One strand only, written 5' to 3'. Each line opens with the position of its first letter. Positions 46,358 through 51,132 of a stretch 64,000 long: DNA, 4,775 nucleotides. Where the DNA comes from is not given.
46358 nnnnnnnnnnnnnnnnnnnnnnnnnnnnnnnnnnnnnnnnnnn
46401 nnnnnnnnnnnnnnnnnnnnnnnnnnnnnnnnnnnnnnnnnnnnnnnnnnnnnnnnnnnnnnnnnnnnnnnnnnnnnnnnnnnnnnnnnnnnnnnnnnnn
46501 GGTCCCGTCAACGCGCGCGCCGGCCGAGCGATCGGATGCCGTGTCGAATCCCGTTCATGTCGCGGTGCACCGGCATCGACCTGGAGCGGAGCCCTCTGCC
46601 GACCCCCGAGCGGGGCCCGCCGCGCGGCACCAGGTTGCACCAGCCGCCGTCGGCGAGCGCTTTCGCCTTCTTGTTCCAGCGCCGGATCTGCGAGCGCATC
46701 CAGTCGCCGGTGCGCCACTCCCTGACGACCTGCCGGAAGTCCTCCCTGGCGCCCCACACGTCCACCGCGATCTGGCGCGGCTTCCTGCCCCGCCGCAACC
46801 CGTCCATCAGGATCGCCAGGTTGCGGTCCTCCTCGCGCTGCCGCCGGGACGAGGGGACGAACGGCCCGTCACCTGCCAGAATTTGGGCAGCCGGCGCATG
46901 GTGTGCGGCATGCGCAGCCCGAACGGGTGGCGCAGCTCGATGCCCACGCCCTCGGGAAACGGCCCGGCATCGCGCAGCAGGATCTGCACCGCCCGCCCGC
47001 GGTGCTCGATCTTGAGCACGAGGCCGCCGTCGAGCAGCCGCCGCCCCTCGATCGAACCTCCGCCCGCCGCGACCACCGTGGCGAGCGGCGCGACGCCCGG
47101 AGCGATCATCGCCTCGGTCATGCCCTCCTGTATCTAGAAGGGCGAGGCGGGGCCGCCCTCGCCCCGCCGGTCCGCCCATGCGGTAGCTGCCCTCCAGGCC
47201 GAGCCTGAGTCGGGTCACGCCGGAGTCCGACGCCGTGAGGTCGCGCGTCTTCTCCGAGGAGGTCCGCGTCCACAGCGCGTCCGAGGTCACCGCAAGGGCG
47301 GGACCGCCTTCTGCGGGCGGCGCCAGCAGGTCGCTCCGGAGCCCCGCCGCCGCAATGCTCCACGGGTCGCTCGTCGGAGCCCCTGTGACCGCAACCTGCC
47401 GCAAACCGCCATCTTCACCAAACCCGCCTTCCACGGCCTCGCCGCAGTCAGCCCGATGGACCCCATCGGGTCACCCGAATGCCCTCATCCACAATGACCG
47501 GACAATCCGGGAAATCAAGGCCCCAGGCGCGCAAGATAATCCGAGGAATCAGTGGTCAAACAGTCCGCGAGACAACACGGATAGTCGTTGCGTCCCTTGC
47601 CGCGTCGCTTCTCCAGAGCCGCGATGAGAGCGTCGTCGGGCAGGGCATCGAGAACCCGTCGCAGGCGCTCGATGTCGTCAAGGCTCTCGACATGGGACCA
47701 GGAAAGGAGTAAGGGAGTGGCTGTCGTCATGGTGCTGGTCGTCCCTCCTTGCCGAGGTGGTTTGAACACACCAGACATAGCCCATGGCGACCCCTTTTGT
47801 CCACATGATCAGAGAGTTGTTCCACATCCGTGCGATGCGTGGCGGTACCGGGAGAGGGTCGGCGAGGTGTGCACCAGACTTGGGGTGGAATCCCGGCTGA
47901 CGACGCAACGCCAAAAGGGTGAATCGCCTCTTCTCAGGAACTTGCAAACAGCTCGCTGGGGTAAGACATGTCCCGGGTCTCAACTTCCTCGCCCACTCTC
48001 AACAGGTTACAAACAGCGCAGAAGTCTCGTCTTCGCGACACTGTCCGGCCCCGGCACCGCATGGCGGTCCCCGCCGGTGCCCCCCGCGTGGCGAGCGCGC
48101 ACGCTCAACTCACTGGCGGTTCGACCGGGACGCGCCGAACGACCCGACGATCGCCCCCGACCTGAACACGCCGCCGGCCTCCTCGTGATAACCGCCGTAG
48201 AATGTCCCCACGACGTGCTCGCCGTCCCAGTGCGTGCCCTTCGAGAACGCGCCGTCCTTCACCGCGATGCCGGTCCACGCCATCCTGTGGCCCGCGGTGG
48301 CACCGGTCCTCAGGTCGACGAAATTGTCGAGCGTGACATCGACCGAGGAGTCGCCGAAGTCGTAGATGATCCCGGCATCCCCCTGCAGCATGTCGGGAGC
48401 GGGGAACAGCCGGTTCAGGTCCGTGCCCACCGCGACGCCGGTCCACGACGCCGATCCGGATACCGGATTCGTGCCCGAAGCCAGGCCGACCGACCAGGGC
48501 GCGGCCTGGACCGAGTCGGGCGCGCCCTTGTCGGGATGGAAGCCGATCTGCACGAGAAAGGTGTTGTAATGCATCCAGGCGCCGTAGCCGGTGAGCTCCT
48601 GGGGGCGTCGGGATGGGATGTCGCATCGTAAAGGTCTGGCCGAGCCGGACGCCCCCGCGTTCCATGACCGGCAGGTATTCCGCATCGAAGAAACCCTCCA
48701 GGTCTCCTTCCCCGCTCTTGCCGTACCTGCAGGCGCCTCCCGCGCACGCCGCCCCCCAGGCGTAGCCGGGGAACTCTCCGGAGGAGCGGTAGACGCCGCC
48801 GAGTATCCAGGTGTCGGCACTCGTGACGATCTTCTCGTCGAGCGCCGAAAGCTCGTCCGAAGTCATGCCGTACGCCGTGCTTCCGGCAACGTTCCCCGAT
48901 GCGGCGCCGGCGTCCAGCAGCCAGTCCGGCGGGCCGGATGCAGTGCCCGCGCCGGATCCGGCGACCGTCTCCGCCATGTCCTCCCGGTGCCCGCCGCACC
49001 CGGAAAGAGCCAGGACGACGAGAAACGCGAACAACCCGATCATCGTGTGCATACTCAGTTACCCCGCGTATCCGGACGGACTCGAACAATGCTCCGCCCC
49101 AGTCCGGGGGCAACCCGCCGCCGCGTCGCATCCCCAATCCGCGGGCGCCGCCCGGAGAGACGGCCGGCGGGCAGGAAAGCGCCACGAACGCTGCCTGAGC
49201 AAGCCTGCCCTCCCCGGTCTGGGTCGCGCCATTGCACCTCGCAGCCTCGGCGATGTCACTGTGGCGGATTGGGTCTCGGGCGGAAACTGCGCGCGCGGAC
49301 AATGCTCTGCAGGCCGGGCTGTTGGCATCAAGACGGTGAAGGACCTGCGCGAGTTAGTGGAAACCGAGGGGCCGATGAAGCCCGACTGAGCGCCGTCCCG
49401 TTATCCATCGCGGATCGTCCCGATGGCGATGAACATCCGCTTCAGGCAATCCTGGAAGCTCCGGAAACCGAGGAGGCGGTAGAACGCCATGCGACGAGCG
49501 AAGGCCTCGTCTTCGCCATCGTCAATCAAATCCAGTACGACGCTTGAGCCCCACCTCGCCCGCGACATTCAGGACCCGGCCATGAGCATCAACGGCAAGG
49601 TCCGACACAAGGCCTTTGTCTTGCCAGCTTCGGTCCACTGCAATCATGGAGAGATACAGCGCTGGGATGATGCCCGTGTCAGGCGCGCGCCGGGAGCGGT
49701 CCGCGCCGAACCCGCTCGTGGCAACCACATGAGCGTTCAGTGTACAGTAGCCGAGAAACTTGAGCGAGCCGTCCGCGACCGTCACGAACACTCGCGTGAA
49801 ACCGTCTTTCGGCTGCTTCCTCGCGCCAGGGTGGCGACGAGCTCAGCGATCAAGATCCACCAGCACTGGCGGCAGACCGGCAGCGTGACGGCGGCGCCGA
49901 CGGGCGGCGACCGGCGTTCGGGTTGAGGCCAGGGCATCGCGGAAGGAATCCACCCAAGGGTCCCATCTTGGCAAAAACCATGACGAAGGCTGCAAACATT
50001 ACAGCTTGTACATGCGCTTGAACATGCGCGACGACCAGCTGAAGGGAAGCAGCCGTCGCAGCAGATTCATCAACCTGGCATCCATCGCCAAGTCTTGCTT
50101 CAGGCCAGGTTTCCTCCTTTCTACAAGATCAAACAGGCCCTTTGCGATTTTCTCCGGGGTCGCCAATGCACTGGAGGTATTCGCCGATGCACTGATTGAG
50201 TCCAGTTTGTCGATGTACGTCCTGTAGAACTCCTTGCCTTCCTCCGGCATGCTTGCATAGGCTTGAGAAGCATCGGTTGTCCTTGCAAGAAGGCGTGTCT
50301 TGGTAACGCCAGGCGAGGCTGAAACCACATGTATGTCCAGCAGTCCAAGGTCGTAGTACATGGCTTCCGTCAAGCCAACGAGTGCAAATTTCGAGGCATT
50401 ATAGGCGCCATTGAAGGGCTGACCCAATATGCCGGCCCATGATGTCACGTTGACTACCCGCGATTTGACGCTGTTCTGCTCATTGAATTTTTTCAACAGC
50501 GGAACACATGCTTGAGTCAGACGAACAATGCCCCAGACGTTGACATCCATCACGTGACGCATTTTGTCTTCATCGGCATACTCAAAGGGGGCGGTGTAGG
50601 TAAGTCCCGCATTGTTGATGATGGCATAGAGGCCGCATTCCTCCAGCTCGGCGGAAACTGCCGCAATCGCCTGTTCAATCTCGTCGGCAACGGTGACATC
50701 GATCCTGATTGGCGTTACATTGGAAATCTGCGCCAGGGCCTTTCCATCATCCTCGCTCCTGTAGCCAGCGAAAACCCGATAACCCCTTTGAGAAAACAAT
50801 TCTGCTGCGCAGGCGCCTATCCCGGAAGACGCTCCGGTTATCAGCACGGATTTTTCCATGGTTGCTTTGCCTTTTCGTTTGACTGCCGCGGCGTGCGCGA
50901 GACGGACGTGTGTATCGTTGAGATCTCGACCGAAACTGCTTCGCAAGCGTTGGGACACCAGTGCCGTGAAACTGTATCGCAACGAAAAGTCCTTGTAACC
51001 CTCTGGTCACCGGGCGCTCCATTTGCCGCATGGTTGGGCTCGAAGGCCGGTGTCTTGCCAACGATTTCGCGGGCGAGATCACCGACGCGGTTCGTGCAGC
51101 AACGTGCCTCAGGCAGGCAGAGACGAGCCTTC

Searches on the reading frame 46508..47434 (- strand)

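Call 63: search_protein_families(library=pfam, proteins=[window:46508-47434:-], max_evalue=0.01)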
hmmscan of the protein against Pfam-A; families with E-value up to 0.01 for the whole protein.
window:46508-47434:- (308 aa): 1 family
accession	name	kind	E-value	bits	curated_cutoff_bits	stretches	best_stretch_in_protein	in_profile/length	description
PF10074.15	RovC_DNA-bd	-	1.7e-05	25.8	26.4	1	191-268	33-105/107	T6SS, Transcription factor, DNA binding domain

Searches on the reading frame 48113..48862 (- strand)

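Call 63: search_protein_families(library=pfam, proteins=[window:48113-48862:-], max_evalue=0.01)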
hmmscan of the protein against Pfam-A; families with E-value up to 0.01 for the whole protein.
window:48113-48862:- (250 aa): 1 family
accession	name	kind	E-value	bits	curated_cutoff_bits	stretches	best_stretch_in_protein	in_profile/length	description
PF01298.24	TbpB_B_D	-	0.01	16.8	26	0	212-246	88-126/126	C-lobe and N-lobe beta barrels of Tf-binding protein B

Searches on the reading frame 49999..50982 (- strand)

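Call 63: search_protein_families(library=pfam, proteins=[window:49999-50982:-], max_evalue=0.01)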
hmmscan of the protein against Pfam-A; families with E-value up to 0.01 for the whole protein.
window:49999-50982:- (327 aa): 6 families
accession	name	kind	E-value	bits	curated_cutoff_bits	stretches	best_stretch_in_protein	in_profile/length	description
PF00106.31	adh_short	-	3.1e-40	138.2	26.6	1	44-237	1-192/195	short chain dehydrogenase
PF13561.12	adh_short_C2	-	1.5e-29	103.7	27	1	50-245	1-194/236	Enoyl-(Acyl carrier protein) reductase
PF08659.16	KR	-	3.7e-12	47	22.6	1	46-200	3-155/180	KR domain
PF13460.12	NAD_binding_10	-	2.8e-05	24.5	27.2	1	50-110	1-62/184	NAD(P)H-binding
PF01370.27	Epimerase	-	0.00072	19.5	20.9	1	46-111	1-65/240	NAD dependent epimerase/dehydratase family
PF05368.20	NmrA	-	0.0061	16.6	27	0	42-110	1-71/298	NmrA-like family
